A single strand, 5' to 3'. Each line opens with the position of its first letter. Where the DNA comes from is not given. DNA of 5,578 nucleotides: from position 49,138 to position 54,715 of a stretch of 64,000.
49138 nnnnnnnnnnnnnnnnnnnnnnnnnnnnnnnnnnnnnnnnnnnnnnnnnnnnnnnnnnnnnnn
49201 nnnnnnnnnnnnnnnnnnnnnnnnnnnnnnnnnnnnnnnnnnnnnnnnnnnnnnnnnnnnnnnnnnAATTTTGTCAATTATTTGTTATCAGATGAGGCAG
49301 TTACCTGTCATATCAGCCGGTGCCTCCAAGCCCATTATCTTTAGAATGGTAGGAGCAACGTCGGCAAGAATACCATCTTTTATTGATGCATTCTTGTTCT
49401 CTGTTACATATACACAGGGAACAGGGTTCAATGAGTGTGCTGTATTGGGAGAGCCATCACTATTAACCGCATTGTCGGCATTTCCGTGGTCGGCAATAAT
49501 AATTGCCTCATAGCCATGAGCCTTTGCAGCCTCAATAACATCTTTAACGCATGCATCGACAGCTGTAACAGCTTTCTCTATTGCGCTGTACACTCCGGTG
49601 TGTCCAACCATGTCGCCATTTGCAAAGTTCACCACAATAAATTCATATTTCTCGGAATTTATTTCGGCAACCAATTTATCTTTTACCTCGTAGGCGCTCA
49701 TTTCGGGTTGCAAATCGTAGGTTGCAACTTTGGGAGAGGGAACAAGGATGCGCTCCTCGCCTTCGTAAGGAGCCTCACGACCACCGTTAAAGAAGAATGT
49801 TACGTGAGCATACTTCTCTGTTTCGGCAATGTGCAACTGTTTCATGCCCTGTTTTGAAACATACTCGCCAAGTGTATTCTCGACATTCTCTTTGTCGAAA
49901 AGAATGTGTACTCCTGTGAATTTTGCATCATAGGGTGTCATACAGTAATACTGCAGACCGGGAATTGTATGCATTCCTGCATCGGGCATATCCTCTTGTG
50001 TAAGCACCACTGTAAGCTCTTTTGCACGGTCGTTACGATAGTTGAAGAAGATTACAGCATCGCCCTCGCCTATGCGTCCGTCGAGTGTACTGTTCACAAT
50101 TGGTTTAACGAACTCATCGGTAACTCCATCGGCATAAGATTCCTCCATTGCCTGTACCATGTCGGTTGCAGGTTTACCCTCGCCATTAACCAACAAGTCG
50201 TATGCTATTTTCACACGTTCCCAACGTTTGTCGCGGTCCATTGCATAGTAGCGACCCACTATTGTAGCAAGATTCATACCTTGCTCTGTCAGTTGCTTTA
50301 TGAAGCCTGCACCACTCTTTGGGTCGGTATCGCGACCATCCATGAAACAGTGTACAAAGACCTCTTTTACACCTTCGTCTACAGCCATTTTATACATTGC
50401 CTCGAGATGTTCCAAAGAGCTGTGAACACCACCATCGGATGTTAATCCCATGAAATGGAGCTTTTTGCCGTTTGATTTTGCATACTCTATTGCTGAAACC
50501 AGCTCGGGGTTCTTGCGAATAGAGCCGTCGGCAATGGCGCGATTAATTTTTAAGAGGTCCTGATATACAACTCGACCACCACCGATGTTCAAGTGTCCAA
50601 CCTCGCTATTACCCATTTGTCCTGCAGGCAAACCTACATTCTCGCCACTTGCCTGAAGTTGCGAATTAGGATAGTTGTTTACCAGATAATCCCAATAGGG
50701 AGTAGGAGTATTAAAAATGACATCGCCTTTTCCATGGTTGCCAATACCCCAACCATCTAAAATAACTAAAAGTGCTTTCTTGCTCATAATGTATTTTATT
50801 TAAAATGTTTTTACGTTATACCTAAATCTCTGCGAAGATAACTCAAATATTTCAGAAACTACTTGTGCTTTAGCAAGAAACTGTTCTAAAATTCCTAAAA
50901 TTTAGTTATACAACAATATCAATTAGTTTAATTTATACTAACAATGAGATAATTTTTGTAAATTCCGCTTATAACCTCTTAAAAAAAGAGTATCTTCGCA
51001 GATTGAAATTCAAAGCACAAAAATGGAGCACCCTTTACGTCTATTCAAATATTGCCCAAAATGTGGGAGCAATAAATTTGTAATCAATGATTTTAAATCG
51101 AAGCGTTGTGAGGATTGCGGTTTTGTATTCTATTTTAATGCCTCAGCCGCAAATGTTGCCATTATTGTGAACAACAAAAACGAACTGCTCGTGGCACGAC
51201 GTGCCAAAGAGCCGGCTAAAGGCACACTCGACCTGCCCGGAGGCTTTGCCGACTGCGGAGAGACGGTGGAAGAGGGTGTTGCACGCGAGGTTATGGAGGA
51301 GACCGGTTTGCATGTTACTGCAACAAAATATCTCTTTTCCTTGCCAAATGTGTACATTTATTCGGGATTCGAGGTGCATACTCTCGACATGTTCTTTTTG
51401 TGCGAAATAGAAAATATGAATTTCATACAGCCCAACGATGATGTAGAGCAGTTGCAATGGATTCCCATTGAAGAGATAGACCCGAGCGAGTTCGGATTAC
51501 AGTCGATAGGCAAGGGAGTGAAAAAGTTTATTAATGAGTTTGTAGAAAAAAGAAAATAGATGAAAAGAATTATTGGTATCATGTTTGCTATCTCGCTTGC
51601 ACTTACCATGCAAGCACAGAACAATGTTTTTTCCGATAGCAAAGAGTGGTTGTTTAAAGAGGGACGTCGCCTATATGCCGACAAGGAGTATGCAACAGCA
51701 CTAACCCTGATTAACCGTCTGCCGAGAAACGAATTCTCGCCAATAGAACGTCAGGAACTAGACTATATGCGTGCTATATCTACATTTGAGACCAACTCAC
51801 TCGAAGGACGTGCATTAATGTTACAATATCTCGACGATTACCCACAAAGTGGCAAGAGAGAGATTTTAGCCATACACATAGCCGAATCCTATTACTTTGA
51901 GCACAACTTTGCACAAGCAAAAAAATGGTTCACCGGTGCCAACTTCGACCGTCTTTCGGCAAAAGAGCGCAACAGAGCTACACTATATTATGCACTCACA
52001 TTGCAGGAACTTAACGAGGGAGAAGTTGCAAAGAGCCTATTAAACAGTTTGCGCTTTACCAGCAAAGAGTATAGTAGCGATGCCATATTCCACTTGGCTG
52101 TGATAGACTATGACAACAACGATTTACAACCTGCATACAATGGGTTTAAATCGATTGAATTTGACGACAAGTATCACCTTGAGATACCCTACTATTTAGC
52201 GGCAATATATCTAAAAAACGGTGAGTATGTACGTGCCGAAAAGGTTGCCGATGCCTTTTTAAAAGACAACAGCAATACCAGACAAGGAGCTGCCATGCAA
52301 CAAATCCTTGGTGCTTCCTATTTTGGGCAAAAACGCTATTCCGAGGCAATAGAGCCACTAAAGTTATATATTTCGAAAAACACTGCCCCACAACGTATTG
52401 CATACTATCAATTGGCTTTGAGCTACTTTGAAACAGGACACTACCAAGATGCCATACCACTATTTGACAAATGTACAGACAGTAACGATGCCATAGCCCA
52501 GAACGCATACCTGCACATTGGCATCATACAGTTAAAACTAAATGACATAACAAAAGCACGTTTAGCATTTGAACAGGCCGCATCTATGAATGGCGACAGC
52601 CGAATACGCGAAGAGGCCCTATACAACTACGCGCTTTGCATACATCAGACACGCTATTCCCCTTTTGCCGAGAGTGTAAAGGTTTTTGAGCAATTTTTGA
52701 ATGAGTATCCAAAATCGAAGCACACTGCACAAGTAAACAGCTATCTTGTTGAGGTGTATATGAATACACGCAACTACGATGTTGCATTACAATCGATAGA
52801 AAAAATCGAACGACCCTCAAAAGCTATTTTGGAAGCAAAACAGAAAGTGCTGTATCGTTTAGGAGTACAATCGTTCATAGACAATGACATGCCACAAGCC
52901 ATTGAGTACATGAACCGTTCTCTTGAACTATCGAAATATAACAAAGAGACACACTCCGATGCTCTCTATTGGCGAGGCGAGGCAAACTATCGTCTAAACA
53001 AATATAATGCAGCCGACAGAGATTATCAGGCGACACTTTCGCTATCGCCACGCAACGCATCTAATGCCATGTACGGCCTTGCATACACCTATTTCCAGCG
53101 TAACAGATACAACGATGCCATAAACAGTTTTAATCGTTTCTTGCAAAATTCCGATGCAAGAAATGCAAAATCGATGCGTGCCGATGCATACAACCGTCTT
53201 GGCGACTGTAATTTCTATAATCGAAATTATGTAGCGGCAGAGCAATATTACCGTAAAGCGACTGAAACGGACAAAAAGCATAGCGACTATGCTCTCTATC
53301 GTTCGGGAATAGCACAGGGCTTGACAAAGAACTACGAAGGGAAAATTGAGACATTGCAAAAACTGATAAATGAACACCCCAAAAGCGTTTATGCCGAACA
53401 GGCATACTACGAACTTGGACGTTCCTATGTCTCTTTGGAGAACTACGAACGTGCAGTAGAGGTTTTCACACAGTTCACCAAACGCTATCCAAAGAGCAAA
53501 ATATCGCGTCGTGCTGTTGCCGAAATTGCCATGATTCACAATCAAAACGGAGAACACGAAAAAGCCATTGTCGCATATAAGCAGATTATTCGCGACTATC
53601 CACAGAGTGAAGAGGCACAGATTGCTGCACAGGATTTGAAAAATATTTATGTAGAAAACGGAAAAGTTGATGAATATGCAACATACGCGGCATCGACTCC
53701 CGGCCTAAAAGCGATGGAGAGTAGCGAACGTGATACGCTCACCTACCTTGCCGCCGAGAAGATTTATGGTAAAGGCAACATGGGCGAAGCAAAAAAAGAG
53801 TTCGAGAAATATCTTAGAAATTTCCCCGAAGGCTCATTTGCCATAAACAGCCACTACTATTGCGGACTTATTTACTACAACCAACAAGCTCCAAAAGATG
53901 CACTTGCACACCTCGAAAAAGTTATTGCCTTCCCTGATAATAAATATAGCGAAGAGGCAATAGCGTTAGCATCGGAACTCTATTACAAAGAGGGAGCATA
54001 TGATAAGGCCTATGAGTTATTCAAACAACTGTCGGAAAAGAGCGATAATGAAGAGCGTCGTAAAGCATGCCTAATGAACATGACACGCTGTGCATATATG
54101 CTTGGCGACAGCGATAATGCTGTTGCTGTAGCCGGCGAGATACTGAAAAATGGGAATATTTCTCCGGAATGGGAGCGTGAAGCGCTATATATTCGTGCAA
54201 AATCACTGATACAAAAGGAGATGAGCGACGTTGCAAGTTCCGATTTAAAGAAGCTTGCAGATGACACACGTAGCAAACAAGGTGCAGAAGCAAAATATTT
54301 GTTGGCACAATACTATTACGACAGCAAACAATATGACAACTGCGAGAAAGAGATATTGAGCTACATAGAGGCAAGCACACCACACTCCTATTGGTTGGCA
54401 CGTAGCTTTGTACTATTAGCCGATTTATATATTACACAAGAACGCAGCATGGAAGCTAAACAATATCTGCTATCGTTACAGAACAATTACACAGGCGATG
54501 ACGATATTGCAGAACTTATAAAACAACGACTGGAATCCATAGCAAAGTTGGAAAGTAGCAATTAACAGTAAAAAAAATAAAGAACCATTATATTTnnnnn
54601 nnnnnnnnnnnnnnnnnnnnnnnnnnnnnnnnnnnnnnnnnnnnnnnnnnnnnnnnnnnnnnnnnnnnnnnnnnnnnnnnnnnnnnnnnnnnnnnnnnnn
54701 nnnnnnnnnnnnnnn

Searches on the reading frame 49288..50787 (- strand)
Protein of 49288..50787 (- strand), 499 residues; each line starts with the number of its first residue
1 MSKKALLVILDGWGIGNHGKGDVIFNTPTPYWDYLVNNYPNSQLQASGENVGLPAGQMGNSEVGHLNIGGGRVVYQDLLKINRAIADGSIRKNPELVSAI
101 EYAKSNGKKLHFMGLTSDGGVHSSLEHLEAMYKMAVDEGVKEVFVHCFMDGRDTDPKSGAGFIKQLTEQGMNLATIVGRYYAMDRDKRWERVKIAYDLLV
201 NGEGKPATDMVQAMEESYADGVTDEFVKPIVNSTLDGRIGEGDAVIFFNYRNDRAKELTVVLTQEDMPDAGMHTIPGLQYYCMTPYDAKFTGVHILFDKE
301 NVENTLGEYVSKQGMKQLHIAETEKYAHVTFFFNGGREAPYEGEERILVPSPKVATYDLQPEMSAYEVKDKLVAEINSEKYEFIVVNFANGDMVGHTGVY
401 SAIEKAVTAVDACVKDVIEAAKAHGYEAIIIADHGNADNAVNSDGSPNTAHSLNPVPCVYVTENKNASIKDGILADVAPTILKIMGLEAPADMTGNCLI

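Call 3: search_protein_families(library=ncbifam, proteins=[window:49288-50787:-], max_evalue=1)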
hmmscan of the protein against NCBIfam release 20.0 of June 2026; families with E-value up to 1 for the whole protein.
window:49288-50787:- (499 aa): 8 families
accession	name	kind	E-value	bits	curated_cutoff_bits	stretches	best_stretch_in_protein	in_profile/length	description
TIGR01307.1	pgm_bpd_ind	equivalog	3.6e-201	669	330.65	1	3-499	1-504/504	2,3-bisphosphoglycerate-independent phosphoglycerate mutase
NF003897.0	PRK05434.1-5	equivalog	2.9e-167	557.3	862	1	3-498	5-510/514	2,3-bisphosphoglycerate-independent phosphoglycerate mutase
NF009049.0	PRK12383.1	equivalog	5.8e-07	28.8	254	1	363-491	269-392/408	phosphopentomutase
NF003766.0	PRK05362.1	equivalog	1.8e-06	27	256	1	367-490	265-385/396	phosphopentomutase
NF003104.0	PRK04024.1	equivalog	1.3e-05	24.1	489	1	366-462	280-367/412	2,3-bisphosphoglycerate-independent phosphoglycerate mutase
TIGR00306.2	apgM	subfamily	7.8e-05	21.8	320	1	366-464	276-369/403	2,3-bisphosphoglycerate-independent phosphoglycerate mutase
NF033445.1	BREX_PglZ_4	exception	0.044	12.3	140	1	376-445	529-605/741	BREX-4 system phosphatase PglZ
NF006375.0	PRK08609.1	equivalog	0.092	11.3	426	1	376-436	320-374/571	DNA polymerase/3'-5' exonuclease PolX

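Call 4: search_protein_families(library=pfam, proteins=[window:49288-50787:-], max_evalue=1)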
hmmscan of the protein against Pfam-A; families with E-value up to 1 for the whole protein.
window:49288-50787:- (499 aa): 10 families
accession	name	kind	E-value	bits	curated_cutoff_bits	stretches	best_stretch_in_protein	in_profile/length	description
PF01676.23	Metalloenzyme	-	3.9e-81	272.7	24.3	1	3-488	1-251/252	Metalloenzyme superfamily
PF06415.18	iPGM_N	-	4.3e-79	265.4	27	1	81-287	1-216/217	BPG-independent PGAM N-terminus (iPGM_N)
PF01663.27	Phosphodiest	-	5.7e-07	29.9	23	1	372-440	157-225/342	Type I phosphodiesterase / nucleotide pyrophosphatase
PF08665.17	PglZ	-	0.00035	21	25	1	375-436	110-172/179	PglZ domain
PF02811.25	PHP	-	0.017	15.9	26.4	1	414-441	17-44/164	PHP domain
PF02225.27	PA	-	0.049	14.2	23.9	1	415-464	40-90/95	PA domain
PF16295.10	TetR_C_10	-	0.067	13.9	28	1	73-103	95-125/132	Tetracyclin repressor-like, C-terminal domain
PF16347.10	SGSH_C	-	0.13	12.8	29.3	1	475-498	41-64/154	N-sulphoglucosamine sulphohydrolase, C-terminal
PF15825.10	FAM25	-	0.15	12.8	27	0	406-429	1-24/65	FAM25 family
PF00884.28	Sulfatase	-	0.15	11.8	25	1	398-486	201-300/301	Sulfatase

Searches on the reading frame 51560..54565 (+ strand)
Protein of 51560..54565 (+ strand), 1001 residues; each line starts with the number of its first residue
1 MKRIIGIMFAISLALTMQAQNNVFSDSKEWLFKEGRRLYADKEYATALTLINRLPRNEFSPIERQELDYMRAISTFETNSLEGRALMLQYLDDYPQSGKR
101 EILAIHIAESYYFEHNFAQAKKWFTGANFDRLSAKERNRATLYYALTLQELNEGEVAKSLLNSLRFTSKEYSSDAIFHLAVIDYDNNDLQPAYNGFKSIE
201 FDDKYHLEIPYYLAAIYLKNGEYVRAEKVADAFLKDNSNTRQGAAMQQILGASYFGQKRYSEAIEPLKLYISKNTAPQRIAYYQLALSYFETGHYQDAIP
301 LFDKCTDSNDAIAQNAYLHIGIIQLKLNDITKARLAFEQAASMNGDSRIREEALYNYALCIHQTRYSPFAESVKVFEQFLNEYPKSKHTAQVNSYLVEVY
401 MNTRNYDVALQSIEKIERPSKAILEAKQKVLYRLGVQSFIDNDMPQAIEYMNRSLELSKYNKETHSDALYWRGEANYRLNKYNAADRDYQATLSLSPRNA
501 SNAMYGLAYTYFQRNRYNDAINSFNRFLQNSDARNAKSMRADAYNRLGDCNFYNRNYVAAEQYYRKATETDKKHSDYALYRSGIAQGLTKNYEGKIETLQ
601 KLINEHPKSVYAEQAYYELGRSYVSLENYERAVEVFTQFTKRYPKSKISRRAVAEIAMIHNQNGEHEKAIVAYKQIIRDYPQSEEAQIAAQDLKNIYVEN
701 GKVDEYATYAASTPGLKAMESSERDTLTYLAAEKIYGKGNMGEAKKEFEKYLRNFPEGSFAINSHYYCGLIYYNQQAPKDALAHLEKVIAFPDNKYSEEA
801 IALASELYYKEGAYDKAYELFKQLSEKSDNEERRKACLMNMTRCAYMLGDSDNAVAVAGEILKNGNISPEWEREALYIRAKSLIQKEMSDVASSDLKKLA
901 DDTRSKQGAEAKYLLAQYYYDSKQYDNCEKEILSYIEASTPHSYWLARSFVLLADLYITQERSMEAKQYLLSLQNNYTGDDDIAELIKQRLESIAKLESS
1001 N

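Call 67: search_protein_families(library=pfam, proteins=[window:51560-54565:+], max_evalue=0.0001)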
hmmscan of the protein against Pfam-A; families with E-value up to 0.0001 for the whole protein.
window:51560-54565:+ (1001 aa): 20 families
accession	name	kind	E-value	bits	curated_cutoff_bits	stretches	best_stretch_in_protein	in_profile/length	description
PF13174.12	TPR_6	-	5.3e-44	146.3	26.3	1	614-646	1-33/33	Tetratricopeptide repeat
PF07719.23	TPR_2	-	2.1e-42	140.1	27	0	467-499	2-34/34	Tetratricopeptide repeat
PF13432.12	TPR_16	-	7.4e-37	125.8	32.7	3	617-683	1-64/65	Tetratricopeptide repeat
PF00515.34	TPR_1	-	2.5e-33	113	27.8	1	541-573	1-33/34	Tetratricopeptide repeat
PF13428.12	TPR_14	-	2.8e-29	99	23.5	0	651-690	2-41/44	Tetratricopeptide repeat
PF14559.12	TPR_19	-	1.1e-26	93.4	25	0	775-833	4-60/68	Tetratricopeptide repeat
PF13181.12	TPR_8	-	1.2e-24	84.7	25.7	0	614-645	2-33/34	Tetratricopeptide repeat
PF13424.12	TPR_12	-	1.1e-23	83.7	30.1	1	502-572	4-76/77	Tetratricopeptide repeat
PF12895.13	ANAPC3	-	5.9e-18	65.4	27.2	1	775-860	2-81/82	Anaphase-promoting complex, cyclosome, subunit 3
PF13525.12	YfiO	-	2.1e-16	60.8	25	1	575-695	4-135/203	Outer membrane lipoprotein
PF13371.12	TPR_9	-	7.9e-13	48.7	35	0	445-500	12-63/73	Tetratricopeptide repeat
PF25063.1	ARM_TT21_C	-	3.3e-11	43.9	35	0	281-386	97-197/209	Tetratricopeptide repeat protein 21 C-terminal ARM domain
PF13176.12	TPR_7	-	5.1e-11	42.2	27.9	0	615-638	1-24/36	Tetratricopeptide repeat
PF23914.1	TPR_CcmH_CycH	-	4e-10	40.2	42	0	439-534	61-154/158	Cytochrome c-type biogenesis protein H TPR domain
PF21545.3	T7SS_EccA1_N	-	1.8e-09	37.8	27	0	555-692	113-246/272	T7SS, ESX-1 secretion system protein EccA1, N-terminal domain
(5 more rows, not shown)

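Call 69: search_protein_families(library=ncbifam, proteins=[window:51560-54565:+], max_evalue=0.001)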
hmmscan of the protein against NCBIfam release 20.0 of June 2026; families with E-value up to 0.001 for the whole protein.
window:51560-54565:+ (1001 aa): 15 families
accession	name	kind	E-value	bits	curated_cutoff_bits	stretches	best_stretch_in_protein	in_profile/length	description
TIGR02795.1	tol_pal_ybgF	equivalog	1.2e-66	222.7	90.1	6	581-692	7-118/119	tol-pal system protein YbgF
TIGR02917.1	PEP_TPR_lipo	equivalog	8.6e-32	109.9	312.2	3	446-830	108-463/899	XrtA/PEP-CTERM system TPR-repeat protein PrsT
TIGR03302.1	OM_YfiO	subfamily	1.2e-30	106.8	81.4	2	568-696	25-161/239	outer membrane protein assembly factor BamD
NF052312.1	T9SS_PorW_SprE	equivalog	5.1e-27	94.8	250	3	807-977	113-283/716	type IX secretion system periplasmic lipoprotein PorW/SprE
NF040959.1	MamA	equivalog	6.6e-27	94.3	200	5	134-307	31-201/204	magnetosome protein MamA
NF008068.0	PRK10803.1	equivalog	3.4e-16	60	383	2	569-693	138-260/263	cell division protein CpoB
NF008757.0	PRK11788.1-5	equivalog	5.1e-16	58.8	363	2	481-684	122-316/388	lipopolysaccharide assembly protein LapB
NF052415.1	T3SS_chap_SctY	equivalog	4.7e-15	56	70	0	206-272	39-105/106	type III secretion apparatus assembly chaperone SctY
TIGR02552.1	LcrH_SycD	equivalog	3.1e-10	39.9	104.8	2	488-603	6-113/136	SycD/LcrH family type III secretion system chaperone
TIGR04510.1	mod_pep_cyc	subfamily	1.5e-08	33.6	400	1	546-918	403-771/814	putative peptide modification system cyclase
NF047507.1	TPR_BatC_Lepto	exception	2.5e-08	33.7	175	0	252-347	32-129/214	TPR repeat-containing protein BatC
TIGR02521.1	type_IV_pilW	equivalog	6.9e-07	29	154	1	236-417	23-196/234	type IV pilus biogenesis/stability protein PilW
NF033920.0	C39_PA2778_fam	equivalog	2e-06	27.4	150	0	595-676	175-250/255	PA2778 family cysteine peptidase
NF053720.1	NsdA_fam_reg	subfamily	2.4e-06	27.4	75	0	614-686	330-404/432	NsdA family TPR-like regulatory protein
NF053852.1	vesicle_Bd0635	exception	0.00054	19.6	250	0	569-656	131-218/223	CpoB-like predatory vesicle lipoprotein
